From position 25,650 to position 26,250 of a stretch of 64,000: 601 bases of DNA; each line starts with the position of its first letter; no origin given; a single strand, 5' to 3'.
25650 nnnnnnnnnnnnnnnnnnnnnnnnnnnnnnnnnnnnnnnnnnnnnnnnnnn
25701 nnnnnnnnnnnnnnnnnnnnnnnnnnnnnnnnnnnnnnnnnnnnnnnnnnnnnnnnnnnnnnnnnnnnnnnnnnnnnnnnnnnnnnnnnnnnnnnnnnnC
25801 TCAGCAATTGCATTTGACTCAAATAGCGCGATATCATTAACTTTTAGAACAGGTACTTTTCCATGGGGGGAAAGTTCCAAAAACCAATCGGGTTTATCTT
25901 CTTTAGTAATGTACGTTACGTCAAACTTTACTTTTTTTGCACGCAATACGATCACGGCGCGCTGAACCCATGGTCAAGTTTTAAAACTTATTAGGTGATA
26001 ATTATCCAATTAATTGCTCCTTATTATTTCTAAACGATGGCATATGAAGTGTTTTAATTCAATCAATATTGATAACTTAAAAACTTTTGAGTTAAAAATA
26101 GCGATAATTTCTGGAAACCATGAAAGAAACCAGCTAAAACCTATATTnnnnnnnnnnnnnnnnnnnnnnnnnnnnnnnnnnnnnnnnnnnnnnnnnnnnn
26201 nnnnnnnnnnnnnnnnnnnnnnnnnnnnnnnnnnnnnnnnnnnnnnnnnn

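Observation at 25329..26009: GST family gene whose catalytic Cys codon is TGA; the true start is a TTG with a perfect SD upstream of the track model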

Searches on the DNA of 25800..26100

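Call 26: search_rna_families(source=window, start=25800, end=26100, threshold=evalue, max_evalue=10)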
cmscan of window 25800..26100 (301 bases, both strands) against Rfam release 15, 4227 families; matches with E-value up to 10: 2.
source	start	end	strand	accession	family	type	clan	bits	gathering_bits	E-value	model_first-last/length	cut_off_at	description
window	25855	25875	+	RF04305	HCV_SL1412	Cis-reg;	-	13.7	38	2.1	14-34/48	no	Hepatitis C virus stem-loop SL1412 RNA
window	25817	25904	+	RF02250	Six3os1_5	Gene; lncRNA;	-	9.8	50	0.9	176-272/272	no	Six3os1 conserved region 5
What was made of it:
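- There is no Rfam match (call 26).
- Tried and rejected: Rfam scan of 25800-26100 at a permissive E-value found only two chance-level hits and no SECIS family (call 26).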
